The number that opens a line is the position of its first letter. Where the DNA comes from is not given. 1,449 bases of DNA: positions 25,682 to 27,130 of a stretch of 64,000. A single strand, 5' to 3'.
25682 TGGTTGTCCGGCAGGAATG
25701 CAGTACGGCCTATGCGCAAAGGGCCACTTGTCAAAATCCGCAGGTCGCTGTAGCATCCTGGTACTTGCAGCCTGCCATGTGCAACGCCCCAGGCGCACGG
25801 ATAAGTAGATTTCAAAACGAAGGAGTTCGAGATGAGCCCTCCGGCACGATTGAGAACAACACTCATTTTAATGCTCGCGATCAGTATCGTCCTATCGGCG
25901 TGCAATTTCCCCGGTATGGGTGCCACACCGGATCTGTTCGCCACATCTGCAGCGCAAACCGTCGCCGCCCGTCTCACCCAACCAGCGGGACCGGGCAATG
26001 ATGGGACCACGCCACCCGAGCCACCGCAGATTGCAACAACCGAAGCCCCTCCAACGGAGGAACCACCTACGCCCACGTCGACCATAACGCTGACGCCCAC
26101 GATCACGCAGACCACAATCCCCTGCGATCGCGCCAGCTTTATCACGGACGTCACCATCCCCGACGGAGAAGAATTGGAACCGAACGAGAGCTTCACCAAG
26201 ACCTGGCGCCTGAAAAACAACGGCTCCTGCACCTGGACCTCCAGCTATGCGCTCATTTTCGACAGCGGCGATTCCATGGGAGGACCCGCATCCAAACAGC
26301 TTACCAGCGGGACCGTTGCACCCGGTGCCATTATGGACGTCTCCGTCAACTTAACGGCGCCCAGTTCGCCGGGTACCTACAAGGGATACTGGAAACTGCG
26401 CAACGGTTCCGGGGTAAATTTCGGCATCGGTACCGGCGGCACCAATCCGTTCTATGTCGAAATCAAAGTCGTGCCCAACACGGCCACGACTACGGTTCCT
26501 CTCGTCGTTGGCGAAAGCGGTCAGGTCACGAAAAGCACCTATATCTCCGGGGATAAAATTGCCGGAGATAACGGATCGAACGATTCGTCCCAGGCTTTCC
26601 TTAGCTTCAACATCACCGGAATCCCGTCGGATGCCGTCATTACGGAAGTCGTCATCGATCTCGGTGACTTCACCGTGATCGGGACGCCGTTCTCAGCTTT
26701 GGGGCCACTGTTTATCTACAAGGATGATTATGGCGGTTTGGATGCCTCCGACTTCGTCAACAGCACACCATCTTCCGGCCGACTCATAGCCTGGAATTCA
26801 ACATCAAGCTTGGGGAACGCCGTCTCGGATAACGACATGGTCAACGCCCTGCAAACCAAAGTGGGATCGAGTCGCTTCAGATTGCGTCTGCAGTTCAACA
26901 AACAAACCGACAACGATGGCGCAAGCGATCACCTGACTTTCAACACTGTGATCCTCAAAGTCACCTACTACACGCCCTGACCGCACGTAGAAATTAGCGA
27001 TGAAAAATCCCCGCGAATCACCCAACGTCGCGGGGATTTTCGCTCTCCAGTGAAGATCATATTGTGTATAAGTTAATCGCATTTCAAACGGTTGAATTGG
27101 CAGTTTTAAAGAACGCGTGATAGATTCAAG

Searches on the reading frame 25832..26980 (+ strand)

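Call 7: search_protein_families(library=pfam, proteins=[window:25832-26980:+], max_evalue=0.01)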
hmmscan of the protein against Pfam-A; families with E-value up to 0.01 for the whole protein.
window:25832-26980:+ (382 aa): 1 family
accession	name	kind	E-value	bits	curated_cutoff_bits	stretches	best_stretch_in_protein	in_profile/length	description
PF16158.11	N_BRCA1_IG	-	3.9e-27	95.4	28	1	108-213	1-108/108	Ig-like domain from next to BRCA1 gene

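Call 44: search_protein_families(library=ncbifam, proteins=[window:25832-26980:+], max_evalue=0.01)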
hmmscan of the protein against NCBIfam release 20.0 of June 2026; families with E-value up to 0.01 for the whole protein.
window:25832-26980:+ (382 aa): 0 families
